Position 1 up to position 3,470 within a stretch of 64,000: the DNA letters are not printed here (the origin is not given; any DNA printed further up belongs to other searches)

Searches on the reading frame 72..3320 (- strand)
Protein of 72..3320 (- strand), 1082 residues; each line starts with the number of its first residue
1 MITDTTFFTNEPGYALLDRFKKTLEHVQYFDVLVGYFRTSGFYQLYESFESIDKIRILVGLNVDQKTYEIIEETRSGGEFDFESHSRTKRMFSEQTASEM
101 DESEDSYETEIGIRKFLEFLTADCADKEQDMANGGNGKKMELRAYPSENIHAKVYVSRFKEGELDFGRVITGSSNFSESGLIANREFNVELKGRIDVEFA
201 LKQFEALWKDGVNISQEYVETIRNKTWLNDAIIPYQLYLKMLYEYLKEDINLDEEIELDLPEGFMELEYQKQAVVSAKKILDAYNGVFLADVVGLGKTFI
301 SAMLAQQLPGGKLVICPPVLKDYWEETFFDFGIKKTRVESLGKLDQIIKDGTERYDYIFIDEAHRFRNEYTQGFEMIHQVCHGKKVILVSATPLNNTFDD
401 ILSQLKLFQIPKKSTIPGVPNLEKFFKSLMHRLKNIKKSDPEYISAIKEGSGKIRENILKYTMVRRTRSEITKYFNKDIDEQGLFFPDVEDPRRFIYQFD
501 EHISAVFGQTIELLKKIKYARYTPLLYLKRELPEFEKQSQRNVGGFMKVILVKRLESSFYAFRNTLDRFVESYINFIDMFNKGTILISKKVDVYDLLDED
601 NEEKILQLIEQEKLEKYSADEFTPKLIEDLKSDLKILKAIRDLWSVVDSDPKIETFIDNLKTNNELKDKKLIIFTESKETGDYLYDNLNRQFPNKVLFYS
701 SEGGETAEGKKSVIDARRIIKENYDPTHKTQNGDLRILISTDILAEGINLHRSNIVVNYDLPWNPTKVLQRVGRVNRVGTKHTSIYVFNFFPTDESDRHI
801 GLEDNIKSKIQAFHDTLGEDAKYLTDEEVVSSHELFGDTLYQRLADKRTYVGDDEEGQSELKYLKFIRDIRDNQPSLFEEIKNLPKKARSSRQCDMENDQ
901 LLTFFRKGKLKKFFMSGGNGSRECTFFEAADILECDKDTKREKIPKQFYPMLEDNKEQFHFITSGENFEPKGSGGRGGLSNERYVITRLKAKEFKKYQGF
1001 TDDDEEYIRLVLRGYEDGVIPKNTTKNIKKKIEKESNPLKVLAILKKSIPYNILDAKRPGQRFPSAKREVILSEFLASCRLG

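Call 11: search_protein_families(library=pfam, proteins=[window:72-3320:-], max_evalue=0.01)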
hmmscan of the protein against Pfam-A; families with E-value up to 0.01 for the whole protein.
window:72-3320:- (1082 aa): 5 families
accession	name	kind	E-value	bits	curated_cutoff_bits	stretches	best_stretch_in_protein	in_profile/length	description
PF00271.37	Helicase_C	-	2.9e-17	63.3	23.5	1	652-779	2-110/110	Helicase conserved C-terminal domain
PF00176.29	SNF2-rel_dom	-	7.2e-13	48.7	24.9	1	339-478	112-232/290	SNF2-related domain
PF04851.21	ResIII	-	1.4e-06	28.8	22.5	1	343-393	112-162/164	Type III restriction enzyme, res subunit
PF13091.12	PLDc_2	-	2.2e-06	28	27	1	139-208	68-132/132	PLD-like domain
PF00270.35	DEAD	-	0.00037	20.7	26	1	342-394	103-161/167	DEAD/DEAH box helicase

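Call 47: find_homologous_proteins(query=window:72-3320:-, max_evalue=1e-50)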
Query window:72-3320:- (1082 aa): 7999 proteins with E <= 1e-50 among 8000 candidates; the best 120 are listed.
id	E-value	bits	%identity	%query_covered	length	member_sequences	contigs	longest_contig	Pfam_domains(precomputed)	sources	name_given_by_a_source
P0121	0.0e+0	2214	90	100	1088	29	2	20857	PF00176.30,PF13091.13,PF00271.38,PF04851.22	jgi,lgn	jgi:superfamily II DNA/RNA helicase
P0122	0.0e+0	2012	82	100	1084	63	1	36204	PF00176.30,PF13091.13,PF00271.38,PF04851.22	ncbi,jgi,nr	ncbi:MAG: SNF2-related protein [Deltaproteobacteria bacterium]|jgi:superfamily II DNA or RNA helicas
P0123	0.0e+0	2012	83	100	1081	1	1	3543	PF00176.30,PF00271.38,PF04851.22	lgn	-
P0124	0.0e+0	2002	83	99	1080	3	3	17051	PF00176.30,PF13091.13,PF09565.17,PF00271.38,PF04851.22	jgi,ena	-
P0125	0.0e+0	1971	80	100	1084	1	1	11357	PF00176.30,PF13091.13,PF00271.38,PF04851.22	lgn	-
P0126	0.0e+0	1959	80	100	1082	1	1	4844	PF00176.30,PF13091.13,PF00271.38,PF04851.22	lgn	-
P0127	0.0e+0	1943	80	100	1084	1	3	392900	PF00176.30,PF13091.13,PF00271.38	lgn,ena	-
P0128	0.0e+0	1876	78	100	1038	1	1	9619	PF00176.30,PF13091.13,PF00271.38,PF04851.22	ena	-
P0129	0.0e+0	1823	74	99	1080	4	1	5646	PF00176.30,PF13091.13,PF09565.17,PF00271.38,PF04851.22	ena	-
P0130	0.0e+0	1797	74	100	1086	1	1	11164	PF00176.30,PF13091.13,PF00271.38,PF04851.22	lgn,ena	-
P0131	0.0e+0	1793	73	100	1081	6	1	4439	PF00176.30,PF13091.13,PF00271.38,PF04851.22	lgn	-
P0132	0.0e+0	1787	73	99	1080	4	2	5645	PF00176.30,PF13091.13,PF09565.17,PF00271.38,PF04851.22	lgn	-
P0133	0.0e+0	1770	72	100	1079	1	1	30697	PF00176.30,PF13091.13,PF09565.17,PF00271.38,PF04851.22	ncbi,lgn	ncbi:MAG: helicase-related protein [bacterium]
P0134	0.0e+0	1767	73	100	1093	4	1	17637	PF00176.30,PF13091.13,PF09565.17,PF00271.38,PF04851.22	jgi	-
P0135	0.0e+0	1756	72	99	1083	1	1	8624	PF00176.30,PF13091.13,PF00271.38,PF04851.22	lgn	-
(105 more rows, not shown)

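Call 48: find_encoding_contigs(protein=P0121, flank=5000, max_places=3)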
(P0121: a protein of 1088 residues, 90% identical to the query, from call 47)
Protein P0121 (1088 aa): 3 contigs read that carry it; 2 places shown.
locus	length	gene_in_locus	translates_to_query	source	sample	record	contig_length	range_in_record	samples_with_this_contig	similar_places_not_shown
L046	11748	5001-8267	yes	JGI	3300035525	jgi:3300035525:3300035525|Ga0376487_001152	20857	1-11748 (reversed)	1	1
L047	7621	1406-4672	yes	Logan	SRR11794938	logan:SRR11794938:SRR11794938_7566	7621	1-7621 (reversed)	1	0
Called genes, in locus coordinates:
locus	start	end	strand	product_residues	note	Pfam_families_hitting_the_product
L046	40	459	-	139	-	PF12172:zf-ChsH2, PF01796:OB_ChsH2_C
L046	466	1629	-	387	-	PF22691:Thiolase_C_1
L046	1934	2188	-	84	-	-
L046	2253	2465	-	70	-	-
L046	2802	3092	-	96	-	-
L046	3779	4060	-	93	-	-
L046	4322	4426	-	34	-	-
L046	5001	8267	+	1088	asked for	PF13091:PLDc_2 (weak), PF04851:ResIII (faint), PF00176:SNF2-rel_dom, PF00271:Helicase_C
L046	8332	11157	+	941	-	PF02384:N6_Mtase (faint), PF20473:MmeI_Mtase (weak), PF07669:Eco57I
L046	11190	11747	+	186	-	?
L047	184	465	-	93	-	-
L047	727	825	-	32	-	-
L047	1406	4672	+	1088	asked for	PF13091:PLDc_2 (weak), PF04851:ResIII (faint), PF00176:SNF2-rel_dom, PF00271:Helicase_C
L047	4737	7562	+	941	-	PF02384:N6_Mtase (faint), PF20473:MmeI_Mtase (weak), PF07669:Eco57I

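Call 49: find_encoding_contigs(protein=P0122, flank=5000, max_places=3)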
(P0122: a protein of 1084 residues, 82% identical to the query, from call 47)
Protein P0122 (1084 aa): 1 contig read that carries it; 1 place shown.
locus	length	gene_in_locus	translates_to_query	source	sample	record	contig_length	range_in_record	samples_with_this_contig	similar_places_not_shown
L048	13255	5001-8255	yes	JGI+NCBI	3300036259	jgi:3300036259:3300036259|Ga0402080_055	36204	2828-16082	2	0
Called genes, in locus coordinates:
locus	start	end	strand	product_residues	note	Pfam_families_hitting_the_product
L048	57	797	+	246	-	PF01416:PseudoU_synth_1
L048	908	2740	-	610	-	PF00654:Voltage_CLC, PF00571:CBS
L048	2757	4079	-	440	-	PF00155:Aminotran_1_2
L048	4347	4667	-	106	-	PF20657:DUF6811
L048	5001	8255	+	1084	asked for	PF13091:PLDc_2 (weak), PF04851:ResIII (faint), PF00176:SNF2-rel_dom, PF00271:Helicase_C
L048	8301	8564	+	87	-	PF10047:DUF2281 (weak)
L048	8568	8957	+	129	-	PF01850:PIN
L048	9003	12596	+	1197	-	PF02384:N6_Mtase (faint), PF20473:MmeI_Mtase (weak), PF07669:Eco57I, PF12950:TaqI_C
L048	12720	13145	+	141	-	PF08937:ThsB_TIR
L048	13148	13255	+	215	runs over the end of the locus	-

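Call 50: find_encoding_contigs(protein=P0124, flank=5000, max_places=3)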
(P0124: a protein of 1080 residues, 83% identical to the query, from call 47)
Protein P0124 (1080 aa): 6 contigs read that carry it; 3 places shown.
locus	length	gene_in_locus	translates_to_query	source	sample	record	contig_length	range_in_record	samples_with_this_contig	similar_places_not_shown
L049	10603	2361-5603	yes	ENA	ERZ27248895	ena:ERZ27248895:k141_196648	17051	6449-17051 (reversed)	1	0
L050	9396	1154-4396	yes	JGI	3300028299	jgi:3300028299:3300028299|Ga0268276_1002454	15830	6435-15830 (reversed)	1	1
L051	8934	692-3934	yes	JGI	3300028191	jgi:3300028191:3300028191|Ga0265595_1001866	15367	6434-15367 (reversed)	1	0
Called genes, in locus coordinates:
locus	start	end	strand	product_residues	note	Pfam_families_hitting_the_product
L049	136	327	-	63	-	-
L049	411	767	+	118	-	-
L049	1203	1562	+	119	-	-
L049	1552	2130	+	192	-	PF01909:NTP_transf_2, PF18765:Polbeta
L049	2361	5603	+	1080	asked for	PF09565:RE_NgoFVII (faint), PF13091:PLDc_2 (weak), PF04851:ResIII (faint), PF00176:SNF2-rel_dom, PF00271:Helicase_C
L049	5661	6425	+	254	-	PF01936:NYN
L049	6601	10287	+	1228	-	PF20473:MmeI_Mtase (weak), PF07669:Eco57I, PF02384:N6_Mtase, PF12950:TaqI_C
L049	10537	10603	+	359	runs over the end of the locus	PF13289:SIR2_2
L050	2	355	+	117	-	?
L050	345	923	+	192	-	PF01909:NTP_transf_2, PF18765:Polbeta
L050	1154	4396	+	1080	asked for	PF09565:RE_NgoFVII (faint), PF13091:PLDc_2 (weak), PF04851:ResIII (faint), PF00176:SNF2-rel_dom, PF00271:Helicase_C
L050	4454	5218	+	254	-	PF01936:NYN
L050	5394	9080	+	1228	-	PF20473:MmeI_Mtase (weak), PF07669:Eco57I, PF02384:N6_Mtase, PF12950:TaqI_C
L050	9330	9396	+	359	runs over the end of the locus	PF13289:SIR2_2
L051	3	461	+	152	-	?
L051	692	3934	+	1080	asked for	PF09565:RE_NgoFVII (faint), PF13091:PLDc_2 (weak), PF04851:ResIII (faint), PF00176:SNF2-rel_dom, PF00271:Helicase_C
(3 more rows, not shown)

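Call 51: find_encoding_contigs(protein=P0127, flank=5000, max_places=3)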
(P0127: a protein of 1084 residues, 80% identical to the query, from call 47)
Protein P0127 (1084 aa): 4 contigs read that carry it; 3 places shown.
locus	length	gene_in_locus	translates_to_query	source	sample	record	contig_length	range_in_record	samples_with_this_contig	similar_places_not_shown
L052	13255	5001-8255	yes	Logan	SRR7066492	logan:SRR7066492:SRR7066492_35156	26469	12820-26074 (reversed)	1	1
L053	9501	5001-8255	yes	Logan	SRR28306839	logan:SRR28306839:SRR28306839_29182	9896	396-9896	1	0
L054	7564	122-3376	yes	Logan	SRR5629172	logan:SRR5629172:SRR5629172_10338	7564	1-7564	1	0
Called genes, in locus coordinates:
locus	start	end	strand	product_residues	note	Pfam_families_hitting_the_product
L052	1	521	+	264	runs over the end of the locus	PF01790:LGT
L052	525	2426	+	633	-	PF12633:Adenyl_cycl_N, PF01295:Adenylate_cycl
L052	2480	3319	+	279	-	PF00795:CN_hydrolase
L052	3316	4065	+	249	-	PF02463:SMC_N (weak), PF00005:ABC_tran, PF13304:AAA_21 (faint)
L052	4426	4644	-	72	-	-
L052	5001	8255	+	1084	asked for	PF13091:PLDc_2 (weak), PF00176:SNF2-rel_dom, PF00271:Helicase_C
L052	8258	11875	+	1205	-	PF02384:N6_Mtase (faint), PF20473:MmeI_Mtase (weak), PF07669:Eco57I, PF12950:TaqI_C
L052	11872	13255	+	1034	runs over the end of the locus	PF00149:Metallophos, PF24406:nSTAND_NTPase4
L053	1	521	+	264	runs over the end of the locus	PF01790:LGT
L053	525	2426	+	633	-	PF12633:Adenyl_cycl_N, PF01295:Adenylate_cycl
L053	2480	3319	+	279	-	PF00795:CN_hydrolase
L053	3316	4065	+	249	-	PF02463:SMC_N (weak), PF00005:ABC_tran, PF13304:AAA_21 (faint)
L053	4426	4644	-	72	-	-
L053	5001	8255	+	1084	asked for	PF13091:PLDc_2 (weak), PF00176:SNF2-rel_dom, PF00271:Helicase_C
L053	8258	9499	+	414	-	?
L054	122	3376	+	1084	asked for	PF13091:PLDc_2 (weak), PF00176:SNF2-rel_dom, PF00271:Helicase_C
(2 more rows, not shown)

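Call 60: search_protein_families(library=padloc, proteins=[window:72-3320:-], max_evalue=0.00001)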
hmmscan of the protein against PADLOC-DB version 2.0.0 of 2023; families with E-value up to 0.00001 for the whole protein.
window:72-3320:- (1082 aa): 33 families (the best 25 are shown)
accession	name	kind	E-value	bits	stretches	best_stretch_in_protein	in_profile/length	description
PDLC01075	C3a139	-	2.2e-49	166.6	1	75-816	41-765/948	HKD+Snf2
PDLC02621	DrmD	-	6.2e-37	125.3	1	528-821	380-671/1040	DrmD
PDLC02623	DrmD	-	4.5e-32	108.8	1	642-834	502-681/1040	DrmD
PDLC02619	DrmD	-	2.5e-29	100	1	547-819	297-572/872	DrmD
PDLC02193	PLD_Helicase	-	3.5e-26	89.6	1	625-829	643-846/905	-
PDLC02500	BrxHI|BrxHII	-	1e-25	88.5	1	539-818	364-610/933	BrxHI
PDLC00659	HmaA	-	1.9e-25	87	1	539-783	364-615/1176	SNF2 helicase / DEAD-box helicase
PDLC02504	BrxHI|BrxHII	-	6.4e-22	75.3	1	536-824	362-624/971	BrxHII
PDLC02840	DpdE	-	1.7e-21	74.3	1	630-829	520-704/1091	DpdE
PDLC02632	DrmD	-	1.8e-19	67.7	1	538-797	390-643/662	DrmD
PDLC02843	DpdE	-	2.7e-19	66.6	2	286-407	177-311/1091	DpdE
PDLC02634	DrmD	-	5.3e-19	65.5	1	540-784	352-589/900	DrmD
PDLC02572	DrmA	-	9.5e-18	61.5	1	545-801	394-644/1043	DrmA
PDLC02633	DrmD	-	1.1e-17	61.4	1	541-797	395-647/839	DrmD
PDLC02620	DrmD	-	3.2e-17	59.8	1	542-823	361-619/1060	DrmD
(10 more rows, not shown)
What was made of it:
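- On MNT-HEPN (type VII TA, MntA/HepT-like): PADLOC calls the pair PDC-M05 (call 60).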

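Call 71: find_encoding_contigs(protein=P0125, flank=3000, max_places=2)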
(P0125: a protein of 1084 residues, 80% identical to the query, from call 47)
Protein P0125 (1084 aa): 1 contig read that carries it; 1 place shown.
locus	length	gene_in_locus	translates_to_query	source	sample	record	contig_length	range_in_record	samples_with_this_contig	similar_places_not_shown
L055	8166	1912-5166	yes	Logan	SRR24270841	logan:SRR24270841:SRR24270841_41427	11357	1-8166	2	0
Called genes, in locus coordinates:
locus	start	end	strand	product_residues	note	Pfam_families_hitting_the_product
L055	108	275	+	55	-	-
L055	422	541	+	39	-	-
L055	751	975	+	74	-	-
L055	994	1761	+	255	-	PF07505:DUF5131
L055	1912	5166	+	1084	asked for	PF13091:PLDc_2 (weak), PF04851:ResIII (faint), PF00176:SNF2-rel_dom, PF00271:Helicase_C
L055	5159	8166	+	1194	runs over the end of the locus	PF02384:N6_Mtase (faint), PF20473:MmeI_Mtase (weak), PF07669:Eco57I, PF12950:TaqI_C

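Call 72: find_encoding_contigs(protein=P0128, flank=3000, max_places=2)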
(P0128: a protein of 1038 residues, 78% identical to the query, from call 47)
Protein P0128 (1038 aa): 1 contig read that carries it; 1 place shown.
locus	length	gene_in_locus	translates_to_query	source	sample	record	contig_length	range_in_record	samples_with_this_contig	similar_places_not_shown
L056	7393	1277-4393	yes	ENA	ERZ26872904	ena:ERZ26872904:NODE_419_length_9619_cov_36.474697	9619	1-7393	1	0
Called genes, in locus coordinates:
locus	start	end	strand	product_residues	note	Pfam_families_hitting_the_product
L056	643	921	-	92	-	PF20657:DUF6811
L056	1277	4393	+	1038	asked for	PF13091:PLDc_2 (weak), PF04851:ResIII (faint), PF00176:SNF2-rel_dom, PF00271:Helicase_C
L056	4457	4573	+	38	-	-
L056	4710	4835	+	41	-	-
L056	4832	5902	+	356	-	PF13310:Virulence_RhuM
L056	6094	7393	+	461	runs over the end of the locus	PF13175:AAA_15, PF13304:AAA_21, PF13175:AAA_15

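Call 73: find_encoding_contigs(protein=P0130, flank=3000, max_places=2)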
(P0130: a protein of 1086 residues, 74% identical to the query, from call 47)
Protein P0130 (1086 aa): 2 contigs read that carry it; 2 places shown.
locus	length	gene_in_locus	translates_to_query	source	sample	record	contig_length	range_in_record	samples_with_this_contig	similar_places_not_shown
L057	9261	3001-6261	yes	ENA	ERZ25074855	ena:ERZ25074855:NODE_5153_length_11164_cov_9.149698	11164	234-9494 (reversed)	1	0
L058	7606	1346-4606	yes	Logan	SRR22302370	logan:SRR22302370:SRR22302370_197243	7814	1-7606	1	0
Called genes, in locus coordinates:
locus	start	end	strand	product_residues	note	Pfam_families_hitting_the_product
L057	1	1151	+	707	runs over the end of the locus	PF06480:FtsH_ext (weak), PF05496:RuvB_N (faint), PF00004:AAA, PF17862:AAA_lid_3, PF01434:Peptidase_M41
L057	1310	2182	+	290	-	PF00809:Pterin_bind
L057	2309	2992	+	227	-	PF02457:DAC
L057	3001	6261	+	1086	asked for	PF13091:PLDc_2 (weak), PF04851:ResIII (faint), PF00176:SNF2-rel_dom, PF00271:Helicase_C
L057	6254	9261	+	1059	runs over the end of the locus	PF02384:N6_Mtase (faint), PF20473:MmeI_Mtase, PF07669:Eco57I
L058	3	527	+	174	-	?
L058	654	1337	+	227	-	PF02457:DAC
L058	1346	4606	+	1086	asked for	PF13091:PLDc_2 (weak), PF04851:ResIII (faint), PF00176:SNF2-rel_dom, PF00271:Helicase_C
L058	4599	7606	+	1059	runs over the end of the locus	PF02384:N6_Mtase (faint), PF20473:MmeI_Mtase, PF07669:Eco57I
